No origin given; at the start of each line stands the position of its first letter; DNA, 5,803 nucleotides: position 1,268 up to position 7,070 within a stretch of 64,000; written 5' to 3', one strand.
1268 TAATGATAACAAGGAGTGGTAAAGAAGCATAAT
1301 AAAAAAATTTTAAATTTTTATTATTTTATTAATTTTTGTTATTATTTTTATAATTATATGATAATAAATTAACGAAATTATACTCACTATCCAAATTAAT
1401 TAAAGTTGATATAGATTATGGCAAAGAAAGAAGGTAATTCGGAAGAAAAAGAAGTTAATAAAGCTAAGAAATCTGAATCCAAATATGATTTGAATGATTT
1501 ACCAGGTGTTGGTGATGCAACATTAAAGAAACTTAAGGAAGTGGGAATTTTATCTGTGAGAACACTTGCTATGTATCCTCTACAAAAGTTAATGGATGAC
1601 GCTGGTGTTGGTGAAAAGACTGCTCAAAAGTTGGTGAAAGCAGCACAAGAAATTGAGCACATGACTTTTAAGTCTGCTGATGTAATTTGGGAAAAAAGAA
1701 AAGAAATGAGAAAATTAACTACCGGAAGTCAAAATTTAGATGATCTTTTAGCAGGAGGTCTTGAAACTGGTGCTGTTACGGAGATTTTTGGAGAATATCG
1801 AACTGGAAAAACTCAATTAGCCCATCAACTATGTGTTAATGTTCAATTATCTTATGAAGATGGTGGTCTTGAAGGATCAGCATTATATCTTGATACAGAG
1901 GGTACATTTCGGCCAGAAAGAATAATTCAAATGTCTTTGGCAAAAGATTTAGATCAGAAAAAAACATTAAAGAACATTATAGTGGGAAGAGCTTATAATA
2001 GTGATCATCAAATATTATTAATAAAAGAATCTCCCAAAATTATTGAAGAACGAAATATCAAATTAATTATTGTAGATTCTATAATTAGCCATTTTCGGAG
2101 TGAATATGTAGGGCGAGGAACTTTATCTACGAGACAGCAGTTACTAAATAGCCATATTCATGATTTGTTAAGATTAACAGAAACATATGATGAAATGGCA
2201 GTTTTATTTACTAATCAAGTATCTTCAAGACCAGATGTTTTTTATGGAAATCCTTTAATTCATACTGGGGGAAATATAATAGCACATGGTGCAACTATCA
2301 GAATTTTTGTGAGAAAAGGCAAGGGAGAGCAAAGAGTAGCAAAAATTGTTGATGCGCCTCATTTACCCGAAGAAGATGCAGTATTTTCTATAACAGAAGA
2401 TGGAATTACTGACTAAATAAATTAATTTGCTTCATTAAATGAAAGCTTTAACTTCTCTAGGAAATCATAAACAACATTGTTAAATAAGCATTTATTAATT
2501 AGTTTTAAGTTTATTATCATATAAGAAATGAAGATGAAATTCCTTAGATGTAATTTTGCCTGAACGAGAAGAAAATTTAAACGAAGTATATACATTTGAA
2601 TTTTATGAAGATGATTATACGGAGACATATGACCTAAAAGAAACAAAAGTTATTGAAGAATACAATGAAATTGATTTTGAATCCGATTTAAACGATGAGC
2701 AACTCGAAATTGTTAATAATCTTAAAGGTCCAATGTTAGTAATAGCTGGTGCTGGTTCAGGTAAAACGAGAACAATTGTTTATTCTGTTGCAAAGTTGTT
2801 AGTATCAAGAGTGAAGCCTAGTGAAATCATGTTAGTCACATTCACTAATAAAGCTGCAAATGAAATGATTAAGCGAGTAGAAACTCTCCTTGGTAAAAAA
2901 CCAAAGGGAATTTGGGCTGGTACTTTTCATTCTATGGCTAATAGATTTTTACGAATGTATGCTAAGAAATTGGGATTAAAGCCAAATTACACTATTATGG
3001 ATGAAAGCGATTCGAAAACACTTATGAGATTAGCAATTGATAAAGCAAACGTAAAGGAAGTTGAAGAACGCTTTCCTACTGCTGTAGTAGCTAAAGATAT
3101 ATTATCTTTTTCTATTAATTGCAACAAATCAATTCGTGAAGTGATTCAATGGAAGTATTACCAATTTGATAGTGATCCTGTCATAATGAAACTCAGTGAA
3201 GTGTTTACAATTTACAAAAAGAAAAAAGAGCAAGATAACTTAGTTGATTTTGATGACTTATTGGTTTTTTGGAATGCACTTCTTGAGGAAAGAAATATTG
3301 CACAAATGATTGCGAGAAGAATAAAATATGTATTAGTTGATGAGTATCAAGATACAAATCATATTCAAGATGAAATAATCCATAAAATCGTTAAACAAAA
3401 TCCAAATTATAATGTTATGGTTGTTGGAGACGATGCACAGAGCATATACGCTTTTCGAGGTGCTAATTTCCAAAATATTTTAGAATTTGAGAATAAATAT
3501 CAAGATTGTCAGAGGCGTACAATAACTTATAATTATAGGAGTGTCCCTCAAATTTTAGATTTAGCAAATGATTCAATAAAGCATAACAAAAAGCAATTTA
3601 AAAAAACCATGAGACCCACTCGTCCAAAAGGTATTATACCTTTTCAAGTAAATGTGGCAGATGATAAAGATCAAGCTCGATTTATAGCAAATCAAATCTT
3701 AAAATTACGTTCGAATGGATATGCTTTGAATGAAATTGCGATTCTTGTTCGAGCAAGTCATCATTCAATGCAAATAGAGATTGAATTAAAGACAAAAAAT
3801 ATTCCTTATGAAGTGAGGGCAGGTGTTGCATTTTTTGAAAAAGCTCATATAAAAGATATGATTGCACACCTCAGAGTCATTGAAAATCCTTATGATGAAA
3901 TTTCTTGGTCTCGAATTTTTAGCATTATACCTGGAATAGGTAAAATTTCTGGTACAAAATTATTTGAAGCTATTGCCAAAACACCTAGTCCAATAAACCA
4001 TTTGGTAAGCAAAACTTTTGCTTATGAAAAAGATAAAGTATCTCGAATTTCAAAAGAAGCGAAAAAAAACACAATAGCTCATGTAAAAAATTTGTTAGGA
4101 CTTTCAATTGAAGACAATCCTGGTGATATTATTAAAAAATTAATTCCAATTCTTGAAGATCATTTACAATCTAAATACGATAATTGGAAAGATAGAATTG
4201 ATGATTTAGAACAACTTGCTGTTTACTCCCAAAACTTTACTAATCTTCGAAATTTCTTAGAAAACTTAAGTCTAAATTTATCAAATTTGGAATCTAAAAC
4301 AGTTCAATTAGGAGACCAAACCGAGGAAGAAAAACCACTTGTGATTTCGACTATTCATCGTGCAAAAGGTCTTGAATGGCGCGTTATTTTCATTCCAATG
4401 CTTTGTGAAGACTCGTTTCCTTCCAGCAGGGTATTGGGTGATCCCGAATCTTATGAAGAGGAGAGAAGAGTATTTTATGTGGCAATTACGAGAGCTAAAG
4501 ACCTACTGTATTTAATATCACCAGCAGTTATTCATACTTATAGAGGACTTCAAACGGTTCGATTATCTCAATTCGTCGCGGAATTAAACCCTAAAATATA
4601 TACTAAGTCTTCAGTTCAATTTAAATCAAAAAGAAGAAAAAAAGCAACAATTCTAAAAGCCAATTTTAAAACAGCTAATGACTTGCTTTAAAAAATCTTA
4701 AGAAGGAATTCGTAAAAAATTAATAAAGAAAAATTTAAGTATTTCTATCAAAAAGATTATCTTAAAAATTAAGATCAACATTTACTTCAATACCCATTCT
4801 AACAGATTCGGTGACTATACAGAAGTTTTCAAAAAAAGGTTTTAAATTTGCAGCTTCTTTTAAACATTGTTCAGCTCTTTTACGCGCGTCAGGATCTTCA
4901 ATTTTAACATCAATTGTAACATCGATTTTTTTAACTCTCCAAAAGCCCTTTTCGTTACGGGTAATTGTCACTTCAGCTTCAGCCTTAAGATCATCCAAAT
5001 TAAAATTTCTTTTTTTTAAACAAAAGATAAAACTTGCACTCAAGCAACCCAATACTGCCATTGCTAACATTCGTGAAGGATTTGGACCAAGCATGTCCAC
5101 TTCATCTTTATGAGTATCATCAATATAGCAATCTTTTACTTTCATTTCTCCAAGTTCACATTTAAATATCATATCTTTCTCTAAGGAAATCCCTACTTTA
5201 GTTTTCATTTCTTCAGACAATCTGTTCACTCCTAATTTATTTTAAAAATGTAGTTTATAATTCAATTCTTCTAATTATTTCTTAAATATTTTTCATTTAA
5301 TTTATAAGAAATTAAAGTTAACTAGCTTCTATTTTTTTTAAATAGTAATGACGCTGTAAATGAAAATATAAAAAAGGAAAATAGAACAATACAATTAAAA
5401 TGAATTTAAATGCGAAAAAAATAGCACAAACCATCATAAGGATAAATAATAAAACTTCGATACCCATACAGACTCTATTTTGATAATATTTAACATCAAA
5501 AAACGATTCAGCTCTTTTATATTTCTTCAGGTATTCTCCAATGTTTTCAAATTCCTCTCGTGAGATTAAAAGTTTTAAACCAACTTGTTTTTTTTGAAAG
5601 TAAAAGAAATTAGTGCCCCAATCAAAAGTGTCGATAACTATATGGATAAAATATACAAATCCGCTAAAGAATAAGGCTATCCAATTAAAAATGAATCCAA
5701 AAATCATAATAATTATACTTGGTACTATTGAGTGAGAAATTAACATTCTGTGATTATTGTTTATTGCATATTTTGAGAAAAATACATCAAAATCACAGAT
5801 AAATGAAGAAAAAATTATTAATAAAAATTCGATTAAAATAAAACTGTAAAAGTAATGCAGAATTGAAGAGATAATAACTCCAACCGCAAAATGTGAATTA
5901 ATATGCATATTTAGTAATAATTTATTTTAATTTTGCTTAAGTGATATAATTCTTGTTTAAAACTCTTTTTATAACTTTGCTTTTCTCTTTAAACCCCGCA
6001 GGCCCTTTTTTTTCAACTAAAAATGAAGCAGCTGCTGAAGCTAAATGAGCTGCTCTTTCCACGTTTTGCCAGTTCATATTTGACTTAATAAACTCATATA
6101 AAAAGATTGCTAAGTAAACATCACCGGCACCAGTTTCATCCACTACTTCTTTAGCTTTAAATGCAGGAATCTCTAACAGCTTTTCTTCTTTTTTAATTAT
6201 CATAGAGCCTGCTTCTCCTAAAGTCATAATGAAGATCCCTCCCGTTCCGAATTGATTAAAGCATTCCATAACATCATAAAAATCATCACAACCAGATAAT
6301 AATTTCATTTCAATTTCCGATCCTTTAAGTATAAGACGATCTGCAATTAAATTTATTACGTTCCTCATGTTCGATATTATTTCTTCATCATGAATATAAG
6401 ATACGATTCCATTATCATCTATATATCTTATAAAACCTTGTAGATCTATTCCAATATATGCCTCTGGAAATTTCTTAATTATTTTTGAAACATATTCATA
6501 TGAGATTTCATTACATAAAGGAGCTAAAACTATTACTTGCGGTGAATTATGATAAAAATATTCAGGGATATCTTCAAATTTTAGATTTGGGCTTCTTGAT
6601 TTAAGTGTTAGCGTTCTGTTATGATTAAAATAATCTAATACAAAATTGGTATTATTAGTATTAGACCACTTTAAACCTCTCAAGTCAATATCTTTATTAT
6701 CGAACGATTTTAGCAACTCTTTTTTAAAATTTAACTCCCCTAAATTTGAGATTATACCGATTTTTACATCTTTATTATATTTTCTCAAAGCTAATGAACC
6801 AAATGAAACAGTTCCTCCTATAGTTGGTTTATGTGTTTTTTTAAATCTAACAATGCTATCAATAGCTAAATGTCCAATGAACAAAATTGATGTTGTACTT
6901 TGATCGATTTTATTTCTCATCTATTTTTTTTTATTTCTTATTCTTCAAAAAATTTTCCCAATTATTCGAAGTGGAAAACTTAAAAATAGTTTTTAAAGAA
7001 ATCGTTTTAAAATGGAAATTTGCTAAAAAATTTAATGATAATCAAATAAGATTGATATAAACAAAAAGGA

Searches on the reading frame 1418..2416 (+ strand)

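Call 70: search_protein_families(library=pfam, proteins=[window:1418-2416:+], max_evalue=0.0001)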
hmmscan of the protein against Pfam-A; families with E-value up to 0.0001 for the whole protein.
window:1418-2416:+ (332 aa): 6 families
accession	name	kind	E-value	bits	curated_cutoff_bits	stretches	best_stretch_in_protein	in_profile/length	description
PF08423.17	Rad51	-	1.6e-89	299.8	22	1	93-332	1-243/244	Rad51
PF00154.27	RecA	-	1.8e-14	54.3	27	1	74-303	5-223/262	recA bacterial DNA recombination protein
PF14520.12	HHH_5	-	1.5e-10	41.8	27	1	24-78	3-57/57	Helix-hairpin-helix domain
PF21999.2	IMS_HHH_1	-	1.2e-07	32.5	27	1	27-76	2-49/53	DNA polymerase-iota, thumb domain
PF06745.19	ATPase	-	5e-07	29.8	26.6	1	101-288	2-186/231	KaiC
PF13481.12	AAA_25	-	4.9e-05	23.5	27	1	98-225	13-155/195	AAA domain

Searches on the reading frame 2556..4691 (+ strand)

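Call 70: search_protein_families(library=pfam, proteins=[window:2556-4691:+], max_evalue=0.0001)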
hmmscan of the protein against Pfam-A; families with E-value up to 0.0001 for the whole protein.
window:2556-4691:+ (711 aa): 7 families
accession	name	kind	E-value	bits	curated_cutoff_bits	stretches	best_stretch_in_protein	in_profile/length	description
PF00580.27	UvrD-helicase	-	6.4e-77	259.3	23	1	45-316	1-271/271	UvrD/REP helicase N-terminal domain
PF13361.12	UvrD_C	-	4.5e-57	194.5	25.6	1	324-654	4-346/350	UvrD-like helicase C-terminal domain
PF13245.12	AAA_19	-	2.4e-21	76.7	25.1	1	56-301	10-134/134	AAA domain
PF13538.12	UvrD_C_2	-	5.3e-12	45.8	27.4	1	595-654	2-52/52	UvrD-like helicase C-terminal domain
PF01443.25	Viral_helicase1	-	1.4e-08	35.3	21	0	579-654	169-227/228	Viral superfamily 1 RNA helicase core domain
PF13087.12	AAA_12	-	3.8e-05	23.8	27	0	555-655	116-192/195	AAA domain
PF13604.12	AAA_30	-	4e-05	23.9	27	0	45-108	2-66/191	AAA domain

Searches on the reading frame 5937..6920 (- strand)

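Call 70: search_protein_families(library=pfam, proteins=[window:5937-6920:-], max_evalue=0.0001)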
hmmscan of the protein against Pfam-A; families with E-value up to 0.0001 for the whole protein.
window:5937-6920:- (327 aa): 1 family
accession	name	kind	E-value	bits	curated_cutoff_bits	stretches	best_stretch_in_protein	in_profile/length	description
PF00294.29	PfkB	-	7.4e-19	68.6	25.8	1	55-308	54-296/302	pfkB family carbohydrate kinase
